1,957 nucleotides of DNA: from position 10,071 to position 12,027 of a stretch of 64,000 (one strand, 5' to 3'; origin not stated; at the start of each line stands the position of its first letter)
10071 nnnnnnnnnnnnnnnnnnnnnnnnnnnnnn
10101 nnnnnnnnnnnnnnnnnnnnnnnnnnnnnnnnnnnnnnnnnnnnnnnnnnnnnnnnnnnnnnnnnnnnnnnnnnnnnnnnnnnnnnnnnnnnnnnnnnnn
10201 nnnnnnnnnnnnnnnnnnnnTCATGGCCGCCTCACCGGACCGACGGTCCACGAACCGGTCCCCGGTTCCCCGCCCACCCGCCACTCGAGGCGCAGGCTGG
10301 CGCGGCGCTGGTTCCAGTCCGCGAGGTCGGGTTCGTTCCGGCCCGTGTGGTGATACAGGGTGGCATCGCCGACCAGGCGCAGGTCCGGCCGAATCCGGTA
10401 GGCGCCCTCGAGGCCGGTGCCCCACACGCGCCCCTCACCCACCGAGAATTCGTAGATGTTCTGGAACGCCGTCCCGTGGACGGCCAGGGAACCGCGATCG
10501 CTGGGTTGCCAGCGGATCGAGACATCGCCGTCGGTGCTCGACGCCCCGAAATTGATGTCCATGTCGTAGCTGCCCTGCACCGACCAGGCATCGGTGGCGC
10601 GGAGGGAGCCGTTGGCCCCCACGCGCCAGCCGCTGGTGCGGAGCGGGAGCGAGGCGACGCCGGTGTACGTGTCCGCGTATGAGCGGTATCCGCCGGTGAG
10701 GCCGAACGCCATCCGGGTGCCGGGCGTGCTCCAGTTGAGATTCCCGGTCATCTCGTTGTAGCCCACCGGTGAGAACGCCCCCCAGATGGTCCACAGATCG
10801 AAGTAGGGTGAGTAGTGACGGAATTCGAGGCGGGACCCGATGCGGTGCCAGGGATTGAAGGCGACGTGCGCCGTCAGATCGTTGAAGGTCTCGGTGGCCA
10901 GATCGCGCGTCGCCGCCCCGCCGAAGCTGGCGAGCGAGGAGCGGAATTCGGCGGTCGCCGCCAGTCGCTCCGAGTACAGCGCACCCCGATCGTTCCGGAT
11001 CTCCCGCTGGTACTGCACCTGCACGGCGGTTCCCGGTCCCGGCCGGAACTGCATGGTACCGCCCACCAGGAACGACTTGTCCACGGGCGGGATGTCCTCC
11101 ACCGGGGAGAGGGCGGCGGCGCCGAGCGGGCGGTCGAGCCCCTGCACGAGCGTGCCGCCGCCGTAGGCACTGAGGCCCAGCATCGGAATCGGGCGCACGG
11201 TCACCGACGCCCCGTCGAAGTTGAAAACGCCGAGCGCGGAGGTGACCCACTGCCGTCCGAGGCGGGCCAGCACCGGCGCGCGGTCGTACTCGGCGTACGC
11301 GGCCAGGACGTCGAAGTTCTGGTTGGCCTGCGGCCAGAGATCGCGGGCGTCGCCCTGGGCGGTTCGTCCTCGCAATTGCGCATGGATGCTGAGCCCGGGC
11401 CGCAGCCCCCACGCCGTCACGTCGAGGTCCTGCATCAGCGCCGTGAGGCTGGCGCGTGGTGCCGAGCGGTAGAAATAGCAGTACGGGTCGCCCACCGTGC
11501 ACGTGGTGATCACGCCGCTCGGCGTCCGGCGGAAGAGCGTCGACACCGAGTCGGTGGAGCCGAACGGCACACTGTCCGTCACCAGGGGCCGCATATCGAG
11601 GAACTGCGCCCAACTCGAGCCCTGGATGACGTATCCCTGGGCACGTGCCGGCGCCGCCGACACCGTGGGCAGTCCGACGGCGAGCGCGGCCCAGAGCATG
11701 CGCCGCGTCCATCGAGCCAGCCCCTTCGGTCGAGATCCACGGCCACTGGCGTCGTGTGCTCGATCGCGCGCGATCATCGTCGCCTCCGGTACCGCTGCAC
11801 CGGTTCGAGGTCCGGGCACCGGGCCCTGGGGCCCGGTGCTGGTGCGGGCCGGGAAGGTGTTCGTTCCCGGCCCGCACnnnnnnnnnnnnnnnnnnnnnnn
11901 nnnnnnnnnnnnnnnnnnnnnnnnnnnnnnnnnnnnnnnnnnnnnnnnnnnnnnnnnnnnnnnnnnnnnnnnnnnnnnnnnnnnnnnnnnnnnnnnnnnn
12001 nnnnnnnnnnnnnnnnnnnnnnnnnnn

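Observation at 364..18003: The hydrogenase maturation locus is split by a 6.5-kb multihaem cytochrome / beta-barrel module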

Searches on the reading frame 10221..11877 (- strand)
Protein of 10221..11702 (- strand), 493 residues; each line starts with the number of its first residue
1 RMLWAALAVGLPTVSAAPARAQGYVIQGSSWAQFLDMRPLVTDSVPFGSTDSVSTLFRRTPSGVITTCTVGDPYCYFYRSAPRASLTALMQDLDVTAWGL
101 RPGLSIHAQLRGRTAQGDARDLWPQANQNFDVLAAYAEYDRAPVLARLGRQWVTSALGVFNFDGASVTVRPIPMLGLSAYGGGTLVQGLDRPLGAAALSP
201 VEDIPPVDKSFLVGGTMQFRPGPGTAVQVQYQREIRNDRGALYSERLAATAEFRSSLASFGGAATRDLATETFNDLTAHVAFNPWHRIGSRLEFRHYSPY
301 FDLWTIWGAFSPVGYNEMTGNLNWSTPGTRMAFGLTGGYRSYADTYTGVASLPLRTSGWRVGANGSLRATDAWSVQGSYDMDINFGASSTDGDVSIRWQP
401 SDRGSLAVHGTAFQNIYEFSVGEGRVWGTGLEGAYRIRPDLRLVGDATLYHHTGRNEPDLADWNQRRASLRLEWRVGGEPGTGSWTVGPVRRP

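Call 4: search_protein_families(library=pfam, proteins=[window:10435-11877:-])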
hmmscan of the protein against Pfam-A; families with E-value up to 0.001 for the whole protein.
window:10435-11877:- (480 aa): 0 families

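Call 42: search_protein_families(library=pfam, proteins=[window:10221-11702:-], max_evalue=0.01)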
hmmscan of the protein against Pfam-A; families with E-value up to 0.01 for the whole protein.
window:10221-11702:- (493 aa): 0 families

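Call 45: predict_structure(alignment_id=A1)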
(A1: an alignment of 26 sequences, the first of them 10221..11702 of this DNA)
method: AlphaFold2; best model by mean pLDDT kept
length: 493 residues; sequences in the alignment: 26
mean_pLDDT: 77.8   pTM: 0.70
mean pLDDT of the five models: 77.8, 76.6, 75.7, 74.3, 73.6
residues with pLDDT >= 90: 195; 70-90: 163; 50-70: 62; < 50: 73
segments of 3 or more residues with pLDDT < 50: 1-18, 187-207, 302-311, 348-353, 417-421, 482-493
pLDDT, mean of each block of 10 residues (from residue 1): 37 42 84 86 87 73 80 83 85 85 88 68 59 88 93 79 92 95 63 31 45 94 95 74 80 94 89 90 88 87 38 81 91 95 63 68 96 95 74 95 95 63 77 94 95 67 86 84 37 26
secondary structure, 60 per line:
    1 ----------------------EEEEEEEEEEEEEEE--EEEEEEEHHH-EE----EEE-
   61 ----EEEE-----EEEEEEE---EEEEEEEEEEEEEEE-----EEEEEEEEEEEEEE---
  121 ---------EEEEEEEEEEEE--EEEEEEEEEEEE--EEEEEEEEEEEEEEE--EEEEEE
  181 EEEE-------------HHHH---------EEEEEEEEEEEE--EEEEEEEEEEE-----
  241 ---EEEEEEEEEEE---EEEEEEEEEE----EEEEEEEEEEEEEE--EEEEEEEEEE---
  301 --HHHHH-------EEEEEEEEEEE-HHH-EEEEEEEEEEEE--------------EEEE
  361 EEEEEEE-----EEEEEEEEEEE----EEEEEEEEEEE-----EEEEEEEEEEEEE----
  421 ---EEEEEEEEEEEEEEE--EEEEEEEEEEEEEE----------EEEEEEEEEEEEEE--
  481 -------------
elements in order: E23-37 E40-46 E57-59 E65-68 E74-80 E84-98 E104-117 E130-141 E144-155 E158-172 E175-184 H198-201 E211-222 E225-235 E244-254 E258-267 E272-285 E288-297 H303-307 E315-325 E331-342 E357-367 E373-383 E388-398 E404-416 E424-438 E441-454 E465-478

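Call 49: fold_search(model_id=the predicted structure, library=pdb)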
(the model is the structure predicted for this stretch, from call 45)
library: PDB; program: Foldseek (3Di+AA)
matches with E <= 10: 967; with E <= 0.001: 357
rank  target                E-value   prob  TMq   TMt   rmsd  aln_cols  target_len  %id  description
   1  9fy9_D                2.6e-10  1.00  0.50  0.38   7.5       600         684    9  Cryo-EM structure of the type 1 chaperone-usher pilus FimD-tip complex (FimDHGFC) - Conformer 1 (released 2025-06-04)
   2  5ldt_A                1.6e-09  1.00  0.37  0.43  12.5       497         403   10  Crystal Structures of MOMP from Campylobacter jejuni (released 2016-10-26)
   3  3rfz_B                8.7e-09  1.00  0.47  0.32   8.1       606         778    7  Crystal structure of the FimD usher bound to its cognate FimC:FimH substrate (released 2011-06-01)
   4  8q2o                  1.3e-08  1.00  0.37  0.39  15.8       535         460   10  Structure of alginate transporter AlgE from P. aeruginosa PAO1 by using Se-MAG for the the lipid cubic phase crystalliza (released 2024-05-15)
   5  8pz4                  1.3e-08  1.00  0.37  0.39  15.9       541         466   10  Structure of alginate transporter, AlgE, solved at wavelength 2.755 A (released 2023-10-25)
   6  8agd_A                1.5e-08  1.00  0.31  0.16  24.4       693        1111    9  Full SDBC and SOD assembly (released 2023-04-12)
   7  8jto                  1.6e-08  1.00  0.29  0.38  14.2       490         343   10  Outer membrane porin of Burkholderia pseudomallei (BpsOmp38) in complex with ceftazidime (released 2024-06-26)
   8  8bys_B                1.9e-08  1.00  0.29  0.39  13.0       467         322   10  Outer membrane attachment porin OmpM1 from Veillonella parvula, native (released 2023-11-08)
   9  5ldv                  2.0e-08  1.00  0.39  0.45  12.4       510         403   10  Crystal Structures of MOMP from Campylobacter jejuni (released 2016-10-26)
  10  3rbh_C                3.4e-08  1.00  0.37  0.43  13.7       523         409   11  Structure of alginate export protein AlgE from Pseudomonas aeruginosa (released 2011-07-27)
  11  9fw9_D                3.9e-08  1.00  0.47  0.36   8.4       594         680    8  Cryo-EM structure of the type 1 pilus assembly platform as part of the FimA-bound chaperone-usher pilus complex (FimDH (released 2025-06-04)
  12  2vqi_B                3.9e-08  1.00  0.44  0.46   8.5       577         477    9  Structure of the P pilus usher (PapC) translocation pore (released 2008-05-27)
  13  3ohn_A                4.5e-08  1.00  0.44  0.46  11.4       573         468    8  Crystal structure of the FimD translocation domain (released 2011-06-01)
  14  2vqi_A                4.5e-08  1.00  0.43  0.44   8.7       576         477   10  Structure of the P pilus usher (PapC) translocation pore (released 2008-05-27)
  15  4b61_B                5.0e-08  1.00  0.36  0.40  14.3       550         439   10  In meso structure of alginate transporter, AlgE, from Pseudomoas aeruginosa, PAO1. Crystal form 3. (released 2013-07-17)
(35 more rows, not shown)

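Call 63: search_protein_families(library=ncbifam, proteins=[window:10221-11702:-], max_evalue=0.001)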
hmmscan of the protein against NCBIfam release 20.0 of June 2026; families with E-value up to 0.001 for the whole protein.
window:10221-11702:- (493 aa): 0 families
